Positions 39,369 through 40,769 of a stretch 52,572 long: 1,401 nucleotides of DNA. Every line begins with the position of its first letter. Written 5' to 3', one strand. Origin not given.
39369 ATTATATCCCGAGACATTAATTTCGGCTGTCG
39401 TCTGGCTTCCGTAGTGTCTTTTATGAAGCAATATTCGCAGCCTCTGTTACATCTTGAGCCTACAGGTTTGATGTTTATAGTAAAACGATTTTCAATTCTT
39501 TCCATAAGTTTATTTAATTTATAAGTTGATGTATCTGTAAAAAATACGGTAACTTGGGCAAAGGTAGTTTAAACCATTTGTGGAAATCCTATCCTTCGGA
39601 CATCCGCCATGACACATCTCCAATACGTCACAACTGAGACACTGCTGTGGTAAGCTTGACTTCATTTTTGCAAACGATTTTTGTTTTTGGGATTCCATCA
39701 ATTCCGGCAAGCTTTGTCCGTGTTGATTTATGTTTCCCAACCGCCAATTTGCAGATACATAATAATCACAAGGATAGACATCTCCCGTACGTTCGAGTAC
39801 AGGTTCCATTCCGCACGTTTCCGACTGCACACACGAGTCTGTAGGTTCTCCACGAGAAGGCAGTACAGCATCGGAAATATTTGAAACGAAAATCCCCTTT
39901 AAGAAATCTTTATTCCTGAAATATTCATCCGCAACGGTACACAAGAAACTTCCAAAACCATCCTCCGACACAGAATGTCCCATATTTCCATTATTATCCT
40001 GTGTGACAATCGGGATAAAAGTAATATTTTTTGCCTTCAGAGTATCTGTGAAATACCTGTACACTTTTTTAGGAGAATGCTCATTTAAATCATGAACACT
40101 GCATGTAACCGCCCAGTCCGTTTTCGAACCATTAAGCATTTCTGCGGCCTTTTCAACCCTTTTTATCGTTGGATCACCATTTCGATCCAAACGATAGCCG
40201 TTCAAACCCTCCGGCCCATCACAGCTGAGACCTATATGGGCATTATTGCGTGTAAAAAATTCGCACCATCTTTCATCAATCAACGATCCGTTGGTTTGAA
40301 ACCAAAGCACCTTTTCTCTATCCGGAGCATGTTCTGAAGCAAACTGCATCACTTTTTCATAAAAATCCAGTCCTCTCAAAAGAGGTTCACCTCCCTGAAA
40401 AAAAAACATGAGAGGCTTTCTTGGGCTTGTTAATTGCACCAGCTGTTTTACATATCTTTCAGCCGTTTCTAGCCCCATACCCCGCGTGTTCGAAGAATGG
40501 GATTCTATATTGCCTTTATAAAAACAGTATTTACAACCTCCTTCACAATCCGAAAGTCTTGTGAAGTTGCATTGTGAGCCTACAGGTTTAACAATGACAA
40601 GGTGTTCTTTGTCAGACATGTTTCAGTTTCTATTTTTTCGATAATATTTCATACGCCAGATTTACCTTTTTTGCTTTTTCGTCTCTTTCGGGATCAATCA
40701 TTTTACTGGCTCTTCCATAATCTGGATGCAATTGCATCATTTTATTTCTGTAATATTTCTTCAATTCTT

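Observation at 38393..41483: Operon of a C-terminal J-domain protein followed by two tandem anSME-like radical SAM/SPASM enzymes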

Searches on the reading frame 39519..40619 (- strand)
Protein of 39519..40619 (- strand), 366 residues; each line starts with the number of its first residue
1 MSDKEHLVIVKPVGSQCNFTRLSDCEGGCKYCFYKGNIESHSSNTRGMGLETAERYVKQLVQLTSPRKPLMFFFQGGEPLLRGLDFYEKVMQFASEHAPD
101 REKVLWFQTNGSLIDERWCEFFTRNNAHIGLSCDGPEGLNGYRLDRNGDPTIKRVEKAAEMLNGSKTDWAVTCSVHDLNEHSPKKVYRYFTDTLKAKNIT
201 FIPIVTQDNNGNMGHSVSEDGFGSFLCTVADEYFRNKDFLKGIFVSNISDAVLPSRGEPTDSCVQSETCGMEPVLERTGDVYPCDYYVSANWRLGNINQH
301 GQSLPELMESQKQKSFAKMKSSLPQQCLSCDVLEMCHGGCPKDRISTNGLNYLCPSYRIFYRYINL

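Call 3: search_protein_families(library=pfam, proteins=[window:39519-40619:-], max_evalue=0.1)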
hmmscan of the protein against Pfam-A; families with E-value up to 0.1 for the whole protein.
window:39519-40619:- (366 aa): 3 families
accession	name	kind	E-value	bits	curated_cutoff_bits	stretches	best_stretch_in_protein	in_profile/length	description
PF04055.27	Radical_SAM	-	1.2e-10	42.2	29.5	1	25-188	7-164/166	Radical SAM superfamily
PF13186.11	SPASM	-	3e-08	34.3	21.5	1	276-331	11-67/67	Iron-sulfur cluster-binding domain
PF13353.11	Fer4_12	-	0.00038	21.2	22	1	20-106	10-89/137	4Fe-4S single cluster domain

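Call 4: search_protein_families(library=ncbifam, proteins=[window:39519-40619:-], max_evalue=0.1)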
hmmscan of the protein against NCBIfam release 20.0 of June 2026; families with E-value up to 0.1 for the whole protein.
window:39519-40619:- (366 aa): 46 families (the best 25 are shown)
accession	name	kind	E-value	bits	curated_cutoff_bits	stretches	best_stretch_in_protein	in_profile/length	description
TIGR03942.1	sulfatase_rSAM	equivalog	1.7e-95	320.1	349.45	1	8-364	2-353/363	anaerobic sulfatase maturase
NF010308.0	PRK13745.1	equivalog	6.2e-66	223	484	1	7-364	14-381/412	anaerobic sulfatase-maturation protein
NF010321.0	PRK13758.1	equivalog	3.3e-59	200.9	441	1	10-363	8-357/370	anaerobic sulfatase-maturase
NF041298.1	rSAM_mat_DynA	equivalog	4.2e-42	144.4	450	1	25-364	11-349/356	dynobactin maturation radical SAM/SPASM protein DynA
TIGR04083.1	rSAM_pep_methan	hypoth_equivalog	1.8e-34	119.2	300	1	25-348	10-318/376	TIGR04083 family peptide-modifying radical SAM enzyme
NF041707.1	rSAM_YhhB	equivalog_domain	1.8e-31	109.4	445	1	23-349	10-342/369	cyclophane-forming radical SAM/SPASM peptide maturase YhhB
NF041718.1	rSAM_phane_AMC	equivalog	2.5e-28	99.1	425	1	25-340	16-327/362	cyclophane-forming radical SAM peptide maturase AmcB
NF047865.1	rSAM_PapB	equivalog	1.4e-25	90.2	340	1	24-349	12-325/330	PapB family radical SAM/SPASM ranthipeptide maturase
NF041300.1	rSAM_mat_DarW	exception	4.3e-24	85.1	650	1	20-345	48-371/415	radical SAM/SPASM peptide maturase DarW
NF038005.1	rSAM_mat_DarE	equivalog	1e-23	83.8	650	1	25-346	84-406/432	darobactin maturation radical SAM/SPASM protein DarE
TIGR04261.1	rSAM_GlyRichRpt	subfamily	1.7e-21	76.6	310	1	24-193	6-176/363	cyclophane-forming radical SAM/SPASM peptide maturase GrrM/OscB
TIGR03906.1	quino_hemo_SAM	equivalog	3.9e-21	75.3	453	1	23-344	102-418/467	quinohemoprotein amine dehydrogenase maturation protein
TIGR04496.1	rSAM_XyeB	equivalog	8.3e-21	74.1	450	1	25-348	14-345/385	cyclophane-forming radical SAM/SPASM peptide maturase XyeB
TIGR04269.1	SAM_SPASM_FxsB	subfamily_domain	1.1e-20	74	370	1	23-349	10-343/363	FxsB family cyclophane-forming radical SAM/SPASM peptide maturase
TIGR04064.1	rSAM_nif11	equivalog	6.3e-20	71.3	518.7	2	24-157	87-219/459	nif11-like peptide radical SAM maturase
TIGR04085.1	rSAM_more_4Fe4S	domain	3.7e-17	62.6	27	1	269-349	1-83/93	SPASM domain-containing protein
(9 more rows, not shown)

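Call 13: find_homologous_proteins(query=window:39519-40619:-, max_evalue=1e-20)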
Query window:39519-40619:- (366 aa): 2814 proteins with E <= 1e-20 among 4376 candidates; the best 120 are listed.
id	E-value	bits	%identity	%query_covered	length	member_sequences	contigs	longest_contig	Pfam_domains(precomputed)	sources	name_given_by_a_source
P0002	5.7e-258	873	100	100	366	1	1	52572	PF13186.12,PF04055.28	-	-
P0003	4.4e-72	261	38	97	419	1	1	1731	PF13186.12,PF04055.28,PF02810.22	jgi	jgi:uncharacterized protein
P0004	6.6e-72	261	39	98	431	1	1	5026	PF13186.12,PF04055.28,PF02810.22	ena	-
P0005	1.5e-71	259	39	98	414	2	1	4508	PF13186.12,PF04055.28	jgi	-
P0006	2.7e-71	259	38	97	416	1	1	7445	PF13186.12,PF04055.28,PF02810.22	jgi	jgi:uncharacterized protein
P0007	4.6e-71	258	40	93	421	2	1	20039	PF13186.12,PF04055.28,PF02810.22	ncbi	ncbi:MAG: anaerobic sulfatase maturase [Halanaerobiaceae bacterium]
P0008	5.4e-71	258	39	99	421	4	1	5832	PF13186.12,PF04055.28,PF02810.22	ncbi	-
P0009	4.1e-70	255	37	98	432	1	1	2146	PF13186.12,PF04055.28,PF02810.22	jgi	-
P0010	5.1e-70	254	38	97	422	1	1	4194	PF13186.12,PF04055.28,PF02810.22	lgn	-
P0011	1.5e-69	253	39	98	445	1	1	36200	PF13186.12,PF04055.28,PF02810.22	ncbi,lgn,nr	ncbi:MAG: anaerobic sulfatase maturase [Acidobacteria bacterium]|nr:MAG: anaerobic sulfatase maturas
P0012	1.9e-69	252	39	98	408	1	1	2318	PF13186.12,PF04055.28,PF02810.22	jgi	jgi:uncharacterized protein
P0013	2.8e-69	252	37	98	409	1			PF13186.12,PF04055.28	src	-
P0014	5.0e-69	251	39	98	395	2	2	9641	PF13186.12,PF04055.28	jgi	jgi:uncharacterized protein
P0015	5.1e-69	251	37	98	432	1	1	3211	PF13186.12,PF04055.28,PF02810.22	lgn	-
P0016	1.4e-68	250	38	98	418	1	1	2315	PF13186.12,PF04055.28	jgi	jgi:uncharacterized protein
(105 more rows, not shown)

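Call 15: search_solved_structures(query=window:39519-40619:-, show_alignments=1)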
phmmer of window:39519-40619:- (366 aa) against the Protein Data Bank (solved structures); distinct sequences matched with E-value up to 0.001: 9.
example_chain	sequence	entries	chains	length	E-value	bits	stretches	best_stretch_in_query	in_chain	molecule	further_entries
4k37_A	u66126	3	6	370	3e-53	184.3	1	23-363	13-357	Anaerobic sulfatase-maturating enzyme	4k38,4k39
4k36_A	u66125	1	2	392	3.7e-53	184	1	23-363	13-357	Anaerobic sulfatase-maturating enzyme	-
9gm3_A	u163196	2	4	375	9.2e-15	57.6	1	23-190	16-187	ChlB radical SAM domain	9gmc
5wgg_A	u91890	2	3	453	1.6e-12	50.2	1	23-142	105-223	Radical SAM domain protein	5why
8vpo_A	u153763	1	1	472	1.1e-07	34.3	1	23-168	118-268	Radical SAM core domain-containing protein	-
9dfu_A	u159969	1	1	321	0.00031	23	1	12-147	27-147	Radical SAM core domain-containing protein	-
9dfn_A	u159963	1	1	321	0.00063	21.9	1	15-147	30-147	Radical SAM core domain-containing protein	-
5vsl_A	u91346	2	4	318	0.001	21.3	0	12-137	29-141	Radical S-adenosyl methionine domain-containing protein 2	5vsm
6q2p_A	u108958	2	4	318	0.001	21.3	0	12-137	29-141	Radical S-adenosyl methionine domain-containing protein 2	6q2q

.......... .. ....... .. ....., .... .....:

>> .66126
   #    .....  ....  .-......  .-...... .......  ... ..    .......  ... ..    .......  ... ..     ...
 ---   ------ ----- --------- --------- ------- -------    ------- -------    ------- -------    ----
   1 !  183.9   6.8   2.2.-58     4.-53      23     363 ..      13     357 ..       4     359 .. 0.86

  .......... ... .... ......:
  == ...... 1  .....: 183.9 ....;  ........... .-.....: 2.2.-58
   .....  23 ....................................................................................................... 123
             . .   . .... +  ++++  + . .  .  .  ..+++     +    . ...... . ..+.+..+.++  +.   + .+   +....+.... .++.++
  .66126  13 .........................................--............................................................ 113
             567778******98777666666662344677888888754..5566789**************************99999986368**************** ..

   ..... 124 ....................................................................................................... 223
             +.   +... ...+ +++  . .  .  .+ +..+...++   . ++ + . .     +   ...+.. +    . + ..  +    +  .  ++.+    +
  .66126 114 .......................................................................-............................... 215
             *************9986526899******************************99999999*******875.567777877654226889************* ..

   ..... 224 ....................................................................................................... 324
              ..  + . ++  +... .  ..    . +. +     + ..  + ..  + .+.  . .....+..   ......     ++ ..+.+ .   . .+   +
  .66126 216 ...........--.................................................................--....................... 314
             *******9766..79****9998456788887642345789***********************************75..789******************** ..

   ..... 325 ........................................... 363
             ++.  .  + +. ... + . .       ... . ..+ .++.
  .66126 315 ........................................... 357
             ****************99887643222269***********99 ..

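Call 27: find_encoding_contigs(protein=P0007, flank=8000, max_places=2)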
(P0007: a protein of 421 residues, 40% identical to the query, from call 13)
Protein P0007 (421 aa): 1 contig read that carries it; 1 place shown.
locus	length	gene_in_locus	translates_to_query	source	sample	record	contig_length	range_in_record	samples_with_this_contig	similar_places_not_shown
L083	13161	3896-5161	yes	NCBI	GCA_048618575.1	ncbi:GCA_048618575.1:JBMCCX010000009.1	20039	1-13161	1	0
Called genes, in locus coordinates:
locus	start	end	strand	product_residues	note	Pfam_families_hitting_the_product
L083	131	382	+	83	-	-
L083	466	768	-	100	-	PF07875:Coat_F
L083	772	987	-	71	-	-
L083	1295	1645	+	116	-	PF10710:DUF2512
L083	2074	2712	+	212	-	PF13489:Methyltransf_23, PF08241:Methyltransf_11 (faint), PF08242:Methyltransf_12 (faint)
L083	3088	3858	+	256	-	PF00731:AIRC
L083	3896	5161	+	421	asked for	PF04055:Radical_SAM, PF13186:SPASM, PF02810:SEC-C (weak)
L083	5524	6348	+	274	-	PF00702:Hydrolase, PF13344:Hydrolase_6, PF13419:HAD_2 (weak), PF13242:Hydrolase_like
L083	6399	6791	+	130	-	PF00528:BPD_transp_1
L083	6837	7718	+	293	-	PF01261:AP_endonuc_2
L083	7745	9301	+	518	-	PF00149:Metallophos, PF02872:5_nucleotid_C (faint)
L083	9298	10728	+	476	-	PF00884:Sulfatase, PF01663:Phosphodiest (faint), PF16347:SGSH_C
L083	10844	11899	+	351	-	PF01384:PHO4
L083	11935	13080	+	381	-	PF00392:GntR, PF08220:HTH_DeoR (weak), PF00532:Peripla_BP_1, PF13407:Peripla_BP_4, PF13377:Peripla_BP_3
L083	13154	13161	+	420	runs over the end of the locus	PF03611:EIIC-GAT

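Call 39: find_related_loci(query=A1, collection=genome_contigs, flank=8000)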
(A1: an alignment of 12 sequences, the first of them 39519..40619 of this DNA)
Query A1 (366 aa) in genome_contigs; peptide patterns used: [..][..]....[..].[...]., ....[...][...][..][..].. (x = any residue, [..] = any of these).
600 stretches matched a pattern (row limit reached: there are more); 591 encode a relative of the query (tblastn E <= 1e-3); the best 80 are kept; 80 distinct loci.
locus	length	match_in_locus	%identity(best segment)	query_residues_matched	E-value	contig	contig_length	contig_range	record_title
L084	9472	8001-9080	39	2-363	2e-77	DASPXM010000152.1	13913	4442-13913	MAG TPA_asm: Verrucomicrobiia bacterium isolate SMAG_U11567 k141_1336634, whole genome shotgun sequence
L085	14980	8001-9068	38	8-365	4e-74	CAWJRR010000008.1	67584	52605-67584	MAG: Candidatus Bathyarchaeota archaeon isolate MFD03726.bin.2.72 genome assembly, contig: contig_49596, whole genome sh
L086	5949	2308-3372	37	2-361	7e-74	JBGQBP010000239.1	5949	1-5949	MAG: Candidatus Binatia bacterium isolate OBJ2_061818_110_61 k141_194804_length_5949_cov_126.0031, whole genome shotgun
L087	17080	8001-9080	38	8-365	8e-74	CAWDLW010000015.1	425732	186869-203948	MAG: Methanotrichaceae archaeon isolate MFD04492.bin.2.126 genome assembly, contig: contig_5331, whole genome shotgun se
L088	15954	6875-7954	36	2-363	4e-72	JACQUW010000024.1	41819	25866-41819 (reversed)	MAG: Deltaproteobacteria bacterium isolate NC_groundwater_1447_Ag_S-0.65um_55_23 S_p65_S5_coassembly_k141_234091, whole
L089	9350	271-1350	36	8-365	2e-72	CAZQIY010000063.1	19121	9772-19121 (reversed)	MAG TPA_asm: uncultured Anaerolineaceae bacterium isolate SRP268622_co1_413 genome assembly, contig: NODE_6248_length_19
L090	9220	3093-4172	37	8-365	1e-71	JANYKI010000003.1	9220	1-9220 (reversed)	MAG: Methanothrix sp. isolate GL140_5_metabinner_16 GL140_5_k141_701077, whole genome shotgun sequence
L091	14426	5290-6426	35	8-365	2e-71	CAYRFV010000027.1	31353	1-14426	MAG TPA_asm: uncultured Anaerolineales bacterium isolate binchicken_co274_116 genome assembly, contig: NODE_3703_length_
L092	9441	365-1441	37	4-364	2e-71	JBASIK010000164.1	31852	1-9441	MAG: Bacteroidales bacterium isolate MFD13489_ilm_asm_bin48 k127_153082, whole genome shotgun sequence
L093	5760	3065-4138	35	2-361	2e-71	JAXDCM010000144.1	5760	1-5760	MAG: Syntrophales bacterium isolate POMEDNA-B44 Raw1_k127_1170994, whole genome shotgun sequence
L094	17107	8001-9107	37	8-365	5e-71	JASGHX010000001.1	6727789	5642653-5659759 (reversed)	MAG: Rubrivivax sp. isolate 5N023 JMF-2111-06-0005.ont.bin.23_0, whole genome shotgun sequence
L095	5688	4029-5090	37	7-364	1e-70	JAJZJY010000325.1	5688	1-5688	MAG: Actinomycetes bacterium isolate LSA5.bin83 NODE_21256_length_5688_cov_1.955763, whole genome shotgun sequence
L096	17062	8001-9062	38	8-363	5e-70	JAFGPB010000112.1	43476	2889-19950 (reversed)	MAG: Bacteroidales bacterium isolate Zod_Metabat.669 k87_14627114, whole genome shotgun sequence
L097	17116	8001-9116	36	1-365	2e-70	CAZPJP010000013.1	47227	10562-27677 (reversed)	MAG TPA_asm: uncultured Anaerolineales bacterium isolate SRP319275_co2_257 genome assembly, contig: NODE_364_length_4722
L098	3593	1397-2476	37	8-365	2e-70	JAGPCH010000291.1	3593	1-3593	MAG: Ignavibacteria bacterium isolate Gw_SlAct_bin_239 Gw_SlAct_144204_length_3593_cov_2.957299, whole genome shotgun se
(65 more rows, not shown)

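Call 42: search_protein_families(library=padloc, proteins=[window:39519-40619:-], max_evalue=0.01)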
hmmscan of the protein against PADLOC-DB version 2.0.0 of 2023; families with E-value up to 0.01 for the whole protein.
window:39519-40619:- (366 aa): 2 families
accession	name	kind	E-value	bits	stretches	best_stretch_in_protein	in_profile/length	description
PDLC02903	pVip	-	4.9e-12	43.9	1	18-227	3-191/257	Viperins not associated with kinases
PDLC02904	pVip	-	6.2e-08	30.5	1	18-181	6-155/262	Viperins associated with kinases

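Call 67: find_related_loci(query=A1, collection=viral_contigs, flank=8000)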
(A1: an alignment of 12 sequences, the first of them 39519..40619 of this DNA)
Query A1 (366 aa) in viral_contigs; peptide patterns used: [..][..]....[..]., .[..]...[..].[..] (x = any residue, [..] = any of these).
135 stretches matched a pattern; 36 encode a relative of the query (tblastn E <= 1e-3); 36 distinct loci.
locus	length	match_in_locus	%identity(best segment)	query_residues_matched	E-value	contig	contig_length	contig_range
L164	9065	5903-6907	33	8-364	4e-55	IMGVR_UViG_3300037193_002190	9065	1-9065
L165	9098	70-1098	31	24-363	4e-52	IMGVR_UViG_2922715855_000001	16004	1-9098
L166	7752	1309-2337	32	9-365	3e-52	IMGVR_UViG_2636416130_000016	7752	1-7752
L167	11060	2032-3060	32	9-365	8e-52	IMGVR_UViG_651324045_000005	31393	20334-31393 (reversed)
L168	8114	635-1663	32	9-365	1e-51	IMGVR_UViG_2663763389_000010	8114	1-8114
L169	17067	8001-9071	28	1-361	2e-48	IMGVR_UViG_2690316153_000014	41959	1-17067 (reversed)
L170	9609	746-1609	29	8-344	2e-35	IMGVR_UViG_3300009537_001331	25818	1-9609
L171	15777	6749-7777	29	9-365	1e-33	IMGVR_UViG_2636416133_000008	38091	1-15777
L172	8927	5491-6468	27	8-344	7e-33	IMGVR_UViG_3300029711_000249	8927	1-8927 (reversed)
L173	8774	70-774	29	8-251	4e-28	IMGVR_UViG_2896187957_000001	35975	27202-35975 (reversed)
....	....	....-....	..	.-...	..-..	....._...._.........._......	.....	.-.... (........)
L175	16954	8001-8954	23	23-357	6e-20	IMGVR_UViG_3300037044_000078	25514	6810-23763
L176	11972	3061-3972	26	7-340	4e-19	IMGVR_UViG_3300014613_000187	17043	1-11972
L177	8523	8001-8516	31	8-204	7e-18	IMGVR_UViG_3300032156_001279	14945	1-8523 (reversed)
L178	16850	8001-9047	24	25-364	7e-17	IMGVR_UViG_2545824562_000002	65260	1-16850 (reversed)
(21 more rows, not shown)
